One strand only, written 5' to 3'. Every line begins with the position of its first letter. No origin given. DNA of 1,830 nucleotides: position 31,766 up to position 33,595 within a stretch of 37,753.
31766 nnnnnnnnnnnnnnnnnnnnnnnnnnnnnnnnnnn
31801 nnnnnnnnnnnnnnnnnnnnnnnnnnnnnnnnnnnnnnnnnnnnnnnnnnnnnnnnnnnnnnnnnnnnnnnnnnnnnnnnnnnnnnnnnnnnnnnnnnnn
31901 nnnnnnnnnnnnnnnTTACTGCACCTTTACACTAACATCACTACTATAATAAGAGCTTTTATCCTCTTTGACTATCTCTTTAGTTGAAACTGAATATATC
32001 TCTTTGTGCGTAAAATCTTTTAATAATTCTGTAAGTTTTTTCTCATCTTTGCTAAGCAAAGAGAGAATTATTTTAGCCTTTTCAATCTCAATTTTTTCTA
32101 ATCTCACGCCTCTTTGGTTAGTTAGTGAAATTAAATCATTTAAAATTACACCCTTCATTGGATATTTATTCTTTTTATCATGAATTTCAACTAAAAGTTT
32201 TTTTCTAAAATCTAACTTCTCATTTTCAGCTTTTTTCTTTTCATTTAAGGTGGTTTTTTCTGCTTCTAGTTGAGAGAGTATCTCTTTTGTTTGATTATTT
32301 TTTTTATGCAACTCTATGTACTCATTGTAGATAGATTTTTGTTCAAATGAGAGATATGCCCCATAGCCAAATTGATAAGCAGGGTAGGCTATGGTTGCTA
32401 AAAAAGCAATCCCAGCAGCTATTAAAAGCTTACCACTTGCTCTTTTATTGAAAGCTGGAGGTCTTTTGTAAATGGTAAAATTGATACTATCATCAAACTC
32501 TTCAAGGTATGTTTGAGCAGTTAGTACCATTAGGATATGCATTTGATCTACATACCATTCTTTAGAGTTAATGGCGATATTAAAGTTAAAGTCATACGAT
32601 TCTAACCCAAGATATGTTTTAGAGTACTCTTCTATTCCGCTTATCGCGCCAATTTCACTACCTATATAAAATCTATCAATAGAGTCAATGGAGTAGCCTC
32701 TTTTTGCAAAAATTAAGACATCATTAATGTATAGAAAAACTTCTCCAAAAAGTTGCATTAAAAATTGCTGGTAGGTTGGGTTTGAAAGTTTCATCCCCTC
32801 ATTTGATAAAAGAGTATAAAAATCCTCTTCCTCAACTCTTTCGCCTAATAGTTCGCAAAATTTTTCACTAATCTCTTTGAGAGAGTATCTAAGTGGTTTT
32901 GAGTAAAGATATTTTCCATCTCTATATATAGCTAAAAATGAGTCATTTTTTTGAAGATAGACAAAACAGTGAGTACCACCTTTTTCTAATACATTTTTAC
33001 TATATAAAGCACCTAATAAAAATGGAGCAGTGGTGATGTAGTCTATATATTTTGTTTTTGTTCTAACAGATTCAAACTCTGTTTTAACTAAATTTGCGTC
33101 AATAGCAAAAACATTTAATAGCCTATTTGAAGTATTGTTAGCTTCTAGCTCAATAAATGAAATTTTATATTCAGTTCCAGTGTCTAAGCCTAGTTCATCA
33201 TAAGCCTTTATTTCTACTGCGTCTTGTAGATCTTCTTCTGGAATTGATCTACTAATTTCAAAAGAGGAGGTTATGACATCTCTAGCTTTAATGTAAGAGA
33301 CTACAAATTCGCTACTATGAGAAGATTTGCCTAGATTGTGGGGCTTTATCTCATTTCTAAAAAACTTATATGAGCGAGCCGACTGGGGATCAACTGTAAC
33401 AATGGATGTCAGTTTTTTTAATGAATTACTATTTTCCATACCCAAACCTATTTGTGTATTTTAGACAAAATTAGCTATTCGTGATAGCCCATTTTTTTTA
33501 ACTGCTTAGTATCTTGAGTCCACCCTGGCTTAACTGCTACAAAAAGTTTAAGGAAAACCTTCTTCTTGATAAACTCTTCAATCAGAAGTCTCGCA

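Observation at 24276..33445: Gap-free nine-gene operon fusing a pilMNOPQ-type alignment/secretin module to a Cts-type (ExeA-like, GspE, GspF) module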

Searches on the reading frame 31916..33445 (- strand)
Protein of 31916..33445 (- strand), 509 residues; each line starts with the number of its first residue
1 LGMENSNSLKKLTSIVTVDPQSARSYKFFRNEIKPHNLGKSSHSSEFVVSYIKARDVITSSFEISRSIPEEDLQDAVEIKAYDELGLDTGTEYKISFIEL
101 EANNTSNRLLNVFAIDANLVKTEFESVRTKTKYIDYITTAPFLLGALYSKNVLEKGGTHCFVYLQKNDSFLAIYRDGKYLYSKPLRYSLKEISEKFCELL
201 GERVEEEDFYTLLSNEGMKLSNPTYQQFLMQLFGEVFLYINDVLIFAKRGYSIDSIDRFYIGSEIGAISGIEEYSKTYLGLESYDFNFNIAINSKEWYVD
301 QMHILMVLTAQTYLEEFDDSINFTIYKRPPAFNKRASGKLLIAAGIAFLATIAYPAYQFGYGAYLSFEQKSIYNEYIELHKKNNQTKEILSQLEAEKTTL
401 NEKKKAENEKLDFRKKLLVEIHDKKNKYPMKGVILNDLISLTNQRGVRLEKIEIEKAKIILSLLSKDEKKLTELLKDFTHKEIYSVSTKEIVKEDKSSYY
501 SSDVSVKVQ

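Call 4: search_protein_families(library=pfam, proteins=[window:31916-33445:-], max_evalue=1)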
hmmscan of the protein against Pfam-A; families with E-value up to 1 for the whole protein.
window:31916-33445:- (509 aa): 0 families

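Call 5: search_protein_families(library=ncbifam, proteins=[window:31916-33445:-], max_evalue=1)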
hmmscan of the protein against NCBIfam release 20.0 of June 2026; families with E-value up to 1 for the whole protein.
window:31916-33445:- (509 aa): 0 families

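Call 8: find_homologous_proteins(query=window:31916-33445:-)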
Query window:31916-33445:- (509 aa): 273 proteins with E <= 0.001 among 8000 candidates; the best 120 are listed.
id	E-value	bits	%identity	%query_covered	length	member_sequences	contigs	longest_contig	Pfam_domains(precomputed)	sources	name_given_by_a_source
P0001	0.0e+0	1092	100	100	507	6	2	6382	-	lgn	-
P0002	4.7e-236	802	73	99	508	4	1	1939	-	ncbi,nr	ncbi:MAG: hypothetical protein GX780_02770 [Campylobacteraceae bacterium]|nr:hypothetical protein [C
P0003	9.6e-221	752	66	99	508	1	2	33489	-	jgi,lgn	jgi:hypothetical protein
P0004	1.3e-218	745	65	99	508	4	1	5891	-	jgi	-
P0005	1.4e-209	715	63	99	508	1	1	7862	-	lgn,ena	-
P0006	3.1e-206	704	64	100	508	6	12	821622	-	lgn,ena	-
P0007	3.5e-205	700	62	100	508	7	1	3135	-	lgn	-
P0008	6.7e-205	700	63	99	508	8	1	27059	-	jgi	jgi:hypothetical protein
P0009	9.8e-203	692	63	99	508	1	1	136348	-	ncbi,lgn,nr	ncbi:MAG: hypothetical protein IBX45_00590 [Campylobacterales bacterium]|nr:hypothetical protein [Ca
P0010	3.2e-196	671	61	99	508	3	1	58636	-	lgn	-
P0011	8.4e-196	670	62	99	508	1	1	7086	-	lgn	-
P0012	4.6e-195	667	61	98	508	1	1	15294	-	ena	-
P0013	1.1e-170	587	55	97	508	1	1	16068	-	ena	-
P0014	3.8e-170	585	54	97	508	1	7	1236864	-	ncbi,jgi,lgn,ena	-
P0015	3.8e-170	585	54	97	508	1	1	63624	-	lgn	-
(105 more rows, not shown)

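Call 9: search_solved_structures(query=window:31916-33445:-, max_evalue=10)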
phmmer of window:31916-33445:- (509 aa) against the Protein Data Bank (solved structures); distinct sequences matched with E-value up to 10: 3.
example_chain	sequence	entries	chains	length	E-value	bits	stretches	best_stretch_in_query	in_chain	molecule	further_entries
4v6w_CR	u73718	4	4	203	0.14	14.3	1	367-431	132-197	60S ribosomal protein L19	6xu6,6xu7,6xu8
2zdi_A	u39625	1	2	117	0.28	13.3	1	398-481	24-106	Prefoldin subunit beta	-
2zqm_A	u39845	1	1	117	0.35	13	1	387-480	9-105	Prefoldin beta subunit 1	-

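Call 13: search_solved_structures(query=A1, max_evalue=10)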
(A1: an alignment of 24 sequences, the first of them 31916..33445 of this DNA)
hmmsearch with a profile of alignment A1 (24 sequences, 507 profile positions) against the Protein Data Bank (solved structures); distinct sequences matched with E-value up to 10: 7.
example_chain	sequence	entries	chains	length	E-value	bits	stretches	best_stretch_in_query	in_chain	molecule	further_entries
3dxb_A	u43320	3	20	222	0.22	13.4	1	32-125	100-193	thioredoxin N-terminally fused to Puf60(UHM) | Thioredoxin 1,Poly(U)-binding-splicing factor PUF60 | Thioredoxin,Poly(U)-binding-splicing factor PUF60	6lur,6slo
9e5c_6a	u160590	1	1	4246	0.25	13.3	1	357-429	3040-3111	Dynein heavy chain, putative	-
7c4j_C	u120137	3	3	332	0.61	12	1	353-471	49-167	Transcription regulatory protein SNF6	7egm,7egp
3df7_A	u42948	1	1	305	1.6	10.7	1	160-199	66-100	Putative ATP-grasp superfamily protein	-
7wu7_2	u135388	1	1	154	2.7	9.9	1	380-423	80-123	Prefoldin subunit 2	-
2zqm_A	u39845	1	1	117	4.7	9.1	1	382-478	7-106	Prefoldin beta subunit 1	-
2zdi_A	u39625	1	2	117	6.5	8.6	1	383-478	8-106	Prefoldin subunit beta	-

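Call 25: find_related_loci(query=A1, collection=genome_contigs, flank=10000)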
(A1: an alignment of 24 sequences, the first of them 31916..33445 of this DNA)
Query A1 (509 aa) in genome_contigs; peptide patterns used: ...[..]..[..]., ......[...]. (x = any residue, [..] = any of these).
132 stretches matched a pattern; 57 encode a relative of the query (tblastn E <= 1e-3); 56 distinct loci.
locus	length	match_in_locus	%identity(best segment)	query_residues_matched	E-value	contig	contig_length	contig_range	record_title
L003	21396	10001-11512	63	6-509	0e+0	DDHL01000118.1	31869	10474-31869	MAG TPA_asm: Campylobacteraceae bacterium UBA1877 UBA1877_contig_162, whole genome shotgun sequence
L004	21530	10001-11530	63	1-509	0e+0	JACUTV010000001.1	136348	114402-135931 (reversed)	MAG: Campylobacterales bacterium isolate Kmv14 NODE_31_length_136348_cov_10.562714, whole genome shotgun sequence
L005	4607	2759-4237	54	13-506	0e+0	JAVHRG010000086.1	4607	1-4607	MAG: Sulfurospirillum sp. isolate WB_39_10 NODE_19534_length_4607_cov_4.775264, whole genome shotgun sequence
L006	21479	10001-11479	53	13-506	7e-180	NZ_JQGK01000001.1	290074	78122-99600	Sulfurospirillum sp. SCADC contig_10, whole genome shotgun sequence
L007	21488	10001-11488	53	12-508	1e-179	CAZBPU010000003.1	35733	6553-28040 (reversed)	MAG TPA_asm: uncultured Sulfurospirillum sp. isolate binchicken_co36_214 genome assembly, contig: NODE_624_length_35733_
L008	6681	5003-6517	52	3-508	2e-180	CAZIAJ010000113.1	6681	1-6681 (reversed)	MAG TPA_asm: uncultured Sulfurospirillum sp. isolate binchicken_co188_91 genome assembly, contig: NODE_11706_length_6681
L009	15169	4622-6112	53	12-509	1e-178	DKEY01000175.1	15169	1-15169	MAG TPA_asm: Sulfurospirillum sp. UBA6810 UBA6810_contig_37697, whole genome shotgun sequence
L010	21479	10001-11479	53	13-506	9e-178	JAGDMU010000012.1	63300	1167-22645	MAG: Proteobacteria bacterium isolate CTSoil_042 scaffold_130, whole genome shotgun sequence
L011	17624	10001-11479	53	13-506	6e-178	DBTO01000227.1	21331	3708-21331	MAG TPA_asm: Sulfurospirillum sp. UBA1314 UBA1314_contig_16042, whole genome shotgun sequence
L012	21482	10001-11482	53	12-506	5e-176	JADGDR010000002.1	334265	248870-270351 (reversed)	MAG: Sulfurospirillum sp. isolate BB15 NODE_18_length_334265_cov_43.702839, whole genome shotgun sequence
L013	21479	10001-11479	53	13-506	4e-176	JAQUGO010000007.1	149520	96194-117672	MAG: Sulfurospirillaceae bacterium isolate STCSWMC_226 NODE_111_length_149520_cov_156.854786_ST_CSWMC, whole genome shot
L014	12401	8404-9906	51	4-506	2e-174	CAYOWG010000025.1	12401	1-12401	MAG TPA_asm: uncultured Sulfurospirillum sp. isolate SRP345593_co1_103 genome assembly, contig: NODE_1684_length_12401_c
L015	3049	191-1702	51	2-506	0e+0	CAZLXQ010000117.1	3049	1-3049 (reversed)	MAG TPA_asm: uncultured Sulfurospirillum sp. isolate SRP345593_co1_59 genome assembly, contig: NODE_30686_length_3049_co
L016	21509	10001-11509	50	3-506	9e-174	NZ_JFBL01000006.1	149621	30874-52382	Sulfurospirillum arcachonense DSM 9755 K354DRAFT_scaffold00006.6_C, whole genome shotgun sequence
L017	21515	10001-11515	51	1-506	1e-173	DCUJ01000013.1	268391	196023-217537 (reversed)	MAG TPA_asm: Sulfurospirillum sp. UBA2217 UBA2217_contig_1067, whole genome shotgun sequence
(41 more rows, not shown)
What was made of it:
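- Many carriers are biofilm- and mat-forming environmental Campylobacterota (call 25).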

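Call 27: predict_structure(alignment_id=A1)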
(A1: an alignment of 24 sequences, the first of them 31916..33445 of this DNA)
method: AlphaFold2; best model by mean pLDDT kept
length: 509 residues; sequences in the alignment: 24
mean_pLDDT: 81.4   pTM: 0.62
mean pLDDT of the five models: 81.4, 79.1, 77.3, 75.1, 71.6
residues with pLDDT >= 90: 111; 70-90: 335; 50-70: 52; < 50: 11
segments of 3 or more residues with pLDDT < 50: 1-10
pLDDT, mean of each block of 10 residues (from residue 1): 36 82 87 84 82 90 88 91 90 89 76 91 87 86 90 88 92 91 91 93 90 81 87 92 89 88 84 83 75 58 90 81 77 76 83 80 83 86 85 81 76 68 57 71 77 73 80 78 72 72 73
secondary structure, 60 per line:
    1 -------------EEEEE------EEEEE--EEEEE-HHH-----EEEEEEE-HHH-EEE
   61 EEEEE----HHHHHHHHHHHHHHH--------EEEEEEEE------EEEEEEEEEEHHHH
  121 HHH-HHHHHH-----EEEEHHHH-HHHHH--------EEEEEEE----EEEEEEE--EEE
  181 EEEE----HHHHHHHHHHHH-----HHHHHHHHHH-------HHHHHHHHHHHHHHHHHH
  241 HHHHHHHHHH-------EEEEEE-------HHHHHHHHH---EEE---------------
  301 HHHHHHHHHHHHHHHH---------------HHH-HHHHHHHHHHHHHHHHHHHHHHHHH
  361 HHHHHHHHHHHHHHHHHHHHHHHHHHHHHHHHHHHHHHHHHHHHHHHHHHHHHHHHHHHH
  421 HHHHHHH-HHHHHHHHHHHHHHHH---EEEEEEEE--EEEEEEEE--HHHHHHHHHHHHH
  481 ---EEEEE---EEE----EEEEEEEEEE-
elements in order: E14-18 E25-29 E32-36 E46-52 E58-65 H70-84 E93-100 E107-116 H117-123 H125-130 E136-139 H140-143 H145-149 E158-164 E169-175 E178-184 H189-200 H206-215 H223-250 E258-263 H271-279 E283-285 H301-316 H336-427 H429-444 E448-455 E458-465 H468-480 E484-488 E492-494 E499-508
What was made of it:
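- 31916..33445 (-): g1, MshI-like: a PilM-PilN fusion. Cytoplasmic actin-like domain, TM helix at about 336-354, long coiled coil, periplasmic ferredoxin-like domain. The true start is probably the ATG at 33439. AF2 model with pLDDT 81.4 (call 27).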

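Call 31: fold_search(model_id=the predicted structure, library=pdb)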
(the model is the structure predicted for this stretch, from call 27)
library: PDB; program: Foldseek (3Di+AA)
matches with E <= 10: 1275; with E <= 0.001: 216
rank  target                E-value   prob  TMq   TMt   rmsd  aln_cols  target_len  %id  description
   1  5eoy_A                1.8e-13  1.00  0.41  0.54   7.0       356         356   14  Pseudomonas aeruginosa SeMet-PilM bound to ADP (released 2016-04-27)
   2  5eou_B                2.2e-13  1.00  0.45  0.62   5.2       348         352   13  Pseudomonas aeruginosa PilM:PilN1-12 bound to ATP (released 2016-04-27)
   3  5eox_B                5.3e-13  1.00  0.41  0.56   6.9       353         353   14  Pseudomonas aeruginosa PilM bound to ADP (released 2016-04-27)
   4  5eou_A                5.6e-13  1.00  0.42  0.60   6.4       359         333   13  Pseudomonas aeruginosa PilM:PilN1-12 bound to ATP (released 2016-04-27)
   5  5eoy_B                8.3e-13  1.00  0.42  0.56   6.8       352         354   13  Pseudomonas aeruginosa SeMet-PilM bound to ADP (released 2016-04-27)
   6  5eox_A                9.3e-13  1.00  0.41  0.55   7.0       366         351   14  Pseudomonas aeruginosa PilM bound to ADP (released 2016-04-27)
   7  5eq6_A                1.5e-12  1.00  0.42  0.56   6.9       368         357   14  Pseudomonas aeruginosa PilM bound to AMP-PNP (released 2016-04-27)
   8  5eq6_B                5.8e-12  1.00  0.41  0.55   7.2       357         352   15  Pseudomonas aeruginosa PilM bound to AMP-PNP (released 2016-04-27)
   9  3jc8_Ma               6.9e-12  1.00  0.45  0.62   6.4       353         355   10  Architectural model of the type IVa pilus machine in a piliated state (released 2016-03-16)
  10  3wt0_C                2.0e-11  1.00  0.41  0.53   7.3       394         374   12  Crystal Structure Analysis of Cell Division Protein (released 2015-04-29)
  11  3wqt_A                2.2e-11  1.00  0.39  0.52   7.4       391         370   13  Staphylococcus aureus FtsA complexed with AMPPNP (released 2014-10-08)
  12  3wt0_A                4.9e-11  1.00  0.40  0.52   6.8       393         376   11  Crystal Structure Analysis of Cell Division Protein (released 2015-04-29)
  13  3wqt_B                5.4e-11  1.00  0.41  0.58   6.9       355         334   12  Staphylococcus aureus FtsA complexed with AMPPNP (released 2014-10-08)
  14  3wt0_D                5.4e-11  1.00  0.40  0.51   7.2       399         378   11  Crystal Structure Analysis of Cell Division Protein (released 2015-04-29)
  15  2ych_A                1.2e-10  1.00  0.47  0.67   5.2       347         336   13  PilM-PilN type IV pilus biogenesis complex (released 2011-05-11)
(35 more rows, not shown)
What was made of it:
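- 31916..33445 (-): Top Foldseek PDB hits are PilM (5eoy, 5eou, 2ych, 3jc8_Ma; E 1e-13 to 1e-10), then FtsA, then the GspL cytoplasmic domain (call 31).
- g1 has a PilM fold followed by TM, coiled coil and an alpha-beta-beta-alpha-beta-beta domain (calls 27, 31). The g1 fold also matches the GspL cytoplasmic domain at E about 1e-5 (call 31). PilM is a much better structural match than GspL (call 31).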

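Call 61: search_protein_representatives(alignment_id=A1)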
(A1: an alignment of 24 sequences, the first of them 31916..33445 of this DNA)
Query: 24 sequences, 507 profile positions. Proteins with E-value up to 0.001 (for the whole library): 357; up to 1e-10: 282; up to 1e-30: 158. The best 150 are listed.
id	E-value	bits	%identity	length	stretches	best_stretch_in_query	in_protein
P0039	2.8e-253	857.7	-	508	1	2-506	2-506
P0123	8.7e-220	747.3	-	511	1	4-505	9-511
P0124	4.2e-189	646.0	-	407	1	104-506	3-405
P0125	2.8e-184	630.1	-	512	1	8-506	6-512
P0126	3.1e-175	600.3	-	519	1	4-505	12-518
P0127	7.2e-172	589.2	-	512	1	10-505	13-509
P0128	3.0e-164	564.0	-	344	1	1-342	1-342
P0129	1.2e-157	542.2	-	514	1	4-505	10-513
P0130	4.6e-144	497.4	-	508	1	6-506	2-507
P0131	5.3e-141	487.3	-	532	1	10-506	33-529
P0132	5.6e-140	483.9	-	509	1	7-505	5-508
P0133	2.6e-137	475.1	-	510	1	5-505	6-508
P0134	3.1e-136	471.6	-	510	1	1-505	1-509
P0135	1.8e-135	469.1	-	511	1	5-505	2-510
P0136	3.0e-133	461.8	-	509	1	6-506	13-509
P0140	5.9e-126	437.7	-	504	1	5-506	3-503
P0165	5.0e-91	322.5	-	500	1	12-505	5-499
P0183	3.2e-79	283.5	-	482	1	8-505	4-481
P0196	4.0e-70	253.5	-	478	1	11-491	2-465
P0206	8.7e-65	235.9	-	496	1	40-501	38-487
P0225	2.1e-51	191.8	-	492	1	38-505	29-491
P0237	6.8e-46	173.6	-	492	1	37-504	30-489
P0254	1.6e-39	152.5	-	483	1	25-504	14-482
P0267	3.6e-36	141.5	-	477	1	40-492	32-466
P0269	1.4e-34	136.2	-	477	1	53-503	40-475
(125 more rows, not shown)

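Call 62: list_cluster_members(proteins=[P0140, P0165, P0183, P0196, P0206, P0225, P0237, P0254, P0267, P0269])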
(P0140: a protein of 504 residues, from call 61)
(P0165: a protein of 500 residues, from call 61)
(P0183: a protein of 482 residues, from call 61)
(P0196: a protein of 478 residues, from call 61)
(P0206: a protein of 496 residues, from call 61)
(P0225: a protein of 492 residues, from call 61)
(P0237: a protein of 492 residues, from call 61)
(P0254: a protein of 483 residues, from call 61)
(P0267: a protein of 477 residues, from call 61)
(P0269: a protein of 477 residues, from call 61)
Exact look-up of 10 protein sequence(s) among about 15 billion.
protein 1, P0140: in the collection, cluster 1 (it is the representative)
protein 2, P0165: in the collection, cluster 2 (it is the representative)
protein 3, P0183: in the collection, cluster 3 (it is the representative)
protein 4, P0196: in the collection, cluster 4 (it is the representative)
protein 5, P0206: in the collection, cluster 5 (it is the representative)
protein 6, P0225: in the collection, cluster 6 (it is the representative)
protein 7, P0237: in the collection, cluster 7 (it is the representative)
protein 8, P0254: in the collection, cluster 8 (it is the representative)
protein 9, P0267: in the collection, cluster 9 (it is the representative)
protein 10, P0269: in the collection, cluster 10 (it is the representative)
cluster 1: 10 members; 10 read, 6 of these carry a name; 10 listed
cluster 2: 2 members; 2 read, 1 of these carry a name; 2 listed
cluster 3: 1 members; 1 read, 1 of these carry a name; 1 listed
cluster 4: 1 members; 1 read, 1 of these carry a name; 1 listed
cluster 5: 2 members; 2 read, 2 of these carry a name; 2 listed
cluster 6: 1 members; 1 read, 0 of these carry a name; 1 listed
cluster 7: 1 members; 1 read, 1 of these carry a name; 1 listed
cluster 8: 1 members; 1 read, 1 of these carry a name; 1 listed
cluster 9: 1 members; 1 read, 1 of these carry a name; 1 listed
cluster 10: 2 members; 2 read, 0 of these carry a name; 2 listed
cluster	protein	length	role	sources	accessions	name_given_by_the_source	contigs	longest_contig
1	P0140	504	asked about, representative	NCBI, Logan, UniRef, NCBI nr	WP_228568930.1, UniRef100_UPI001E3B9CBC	hypothetical protein [Campylobacter sputorum] | hypothetical protein n=1 Tax=Campylobacter sputorum TaxID=206 RepID=UPI001E3B9CBC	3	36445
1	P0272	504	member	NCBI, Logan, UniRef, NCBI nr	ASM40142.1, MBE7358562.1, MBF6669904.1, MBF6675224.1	hypothetical protein CSPB12327_07105 [Campylobacter sp. RM12327] | hypothetical protein n=1 Tax=Campylobacter sputorum TaxID=206 RepID=UPI000B7720F6 | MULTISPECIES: hypothetical protein [Campylobacter]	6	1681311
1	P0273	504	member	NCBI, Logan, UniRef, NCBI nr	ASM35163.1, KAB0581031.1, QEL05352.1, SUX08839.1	anaerobic C4-dicarboxylate transporter DcuA [Campylobacter sputorum subsp. bubulus] | Anaerobic C4-dicarboxylate transporter DcuA n=1 Tax=Campylobacter sputorum subsp. ... | hypothetical protein [Campylobacter sputorum]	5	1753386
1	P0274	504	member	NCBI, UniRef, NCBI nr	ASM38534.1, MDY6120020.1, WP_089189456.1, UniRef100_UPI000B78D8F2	MAG: hypothetical protein SPI03_01570 [Campylobacter sputorum] | hypothetical protein n=1 Tax=Campylobacter sputorum TaxID=206 RepID=UPI000B78D8F2 | hypothetical protein [Campylobacter sputorum]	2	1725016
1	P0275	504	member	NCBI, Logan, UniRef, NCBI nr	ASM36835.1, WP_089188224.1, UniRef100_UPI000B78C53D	hypothetical protein [Campylobacter sputorum] | hypothetical protein n=1 Tax=Campylobacter sputorum TaxID=206 RepID=UPI000B78C53D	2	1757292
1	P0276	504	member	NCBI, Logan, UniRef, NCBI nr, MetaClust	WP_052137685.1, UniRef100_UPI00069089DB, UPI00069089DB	hypothetical protein [Campylobacter sputorum] | hypothetical protein n=1 Tax=Campylobacter sputorum TaxID=206 RepID=UPI00069089DB | status=active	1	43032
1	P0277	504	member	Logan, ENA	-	-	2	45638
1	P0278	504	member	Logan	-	-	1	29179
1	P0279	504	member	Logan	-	-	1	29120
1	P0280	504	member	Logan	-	-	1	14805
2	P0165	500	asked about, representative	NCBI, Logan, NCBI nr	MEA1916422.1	MAG: hypothetical protein U9N42_02715 [Campylobacterota bacterium] | hypothetical protein [Campylobacterota bacterium]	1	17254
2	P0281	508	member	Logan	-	-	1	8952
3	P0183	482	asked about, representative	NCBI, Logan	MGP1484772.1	MAG: hypothetical protein ACTTJC_01525 [Campylobacter sp.]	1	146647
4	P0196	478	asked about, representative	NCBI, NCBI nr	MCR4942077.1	MAG: hypothetical protein K5978_04725 [Campylobacter sp.] | hypothetical protein [Campylobacter sp.]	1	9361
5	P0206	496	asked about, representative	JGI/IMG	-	hypothetical protein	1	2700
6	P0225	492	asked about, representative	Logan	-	-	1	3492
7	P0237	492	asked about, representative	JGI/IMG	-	hypothetical protein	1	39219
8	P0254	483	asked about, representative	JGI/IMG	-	hypothetical protein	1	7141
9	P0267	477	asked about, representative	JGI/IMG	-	hypothetical protein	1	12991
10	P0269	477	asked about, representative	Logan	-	-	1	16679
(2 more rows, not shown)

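Call 63: find_encoding_contigs(protein=P0272, flank=10000, max_places=2)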
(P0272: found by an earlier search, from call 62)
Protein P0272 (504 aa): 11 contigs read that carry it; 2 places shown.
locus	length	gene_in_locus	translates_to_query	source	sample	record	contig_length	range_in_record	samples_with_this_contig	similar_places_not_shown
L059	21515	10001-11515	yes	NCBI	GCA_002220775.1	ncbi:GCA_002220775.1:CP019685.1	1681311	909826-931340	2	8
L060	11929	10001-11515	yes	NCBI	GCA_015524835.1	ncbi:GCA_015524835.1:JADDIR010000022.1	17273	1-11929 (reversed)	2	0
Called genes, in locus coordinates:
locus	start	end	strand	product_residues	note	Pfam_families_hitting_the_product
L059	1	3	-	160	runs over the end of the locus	PF00583:Acetyltransf_1, PF13508:Acetyltransf_7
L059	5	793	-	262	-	PF17827:PrmC_N (faint), PF05175:MTS, PF06325:PrmA, PF13847:Methyltransf_31, PF08242:Methyltransf_12 (weak), PF13649:Methyltransf_25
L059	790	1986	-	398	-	PF16491:Peptidase_M48_N, PF01435:Peptidase_M48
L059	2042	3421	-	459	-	PF00209:SNF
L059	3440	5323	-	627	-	PF00140:Sigma70_r1_2, PF04542:Sigma70_r2, PF04539:Sigma70_r3, PF04545:Sigma70_r4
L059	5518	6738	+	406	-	PF00764:Arginosuc_synth, PF20979:Arginosuc_syn_C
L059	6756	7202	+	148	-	PF01281:Ribosomal_L9_N, PF03948:Ribosomal_L9_C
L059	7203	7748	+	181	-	PF00227:Proteasome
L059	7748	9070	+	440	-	PF07728:AAA_5 (faint), PF10431:ClpB_D2-small (faint), PF07724:AAA_2, PF00004:AAA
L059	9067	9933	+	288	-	PF00350:Dynamin_N (faint), PF01926:MMR_HSR1, PF02421:FeoB_N (weak), PF03193:RsgA_GTPase (faint), PF04548:AIG1 (faint), PF07650:KH_2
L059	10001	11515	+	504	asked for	-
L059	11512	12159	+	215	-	PF04350:PilO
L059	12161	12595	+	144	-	-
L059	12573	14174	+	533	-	PF07655:Secretin_N_2, PF00263:Secretin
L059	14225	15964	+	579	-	PF05157:MshEN, PF00437:T2SSE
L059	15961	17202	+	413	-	PF00482:T2SSF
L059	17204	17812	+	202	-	PF00677:Lum_binding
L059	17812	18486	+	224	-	PF02578:Cu-oxidase_4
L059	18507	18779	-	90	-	PF00312:Ribosomal_S15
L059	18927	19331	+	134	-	PF02082:Rrf2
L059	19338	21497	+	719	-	PF00771:FHIPEP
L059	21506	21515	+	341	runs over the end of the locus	PF01368:DHH (faint)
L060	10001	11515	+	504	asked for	-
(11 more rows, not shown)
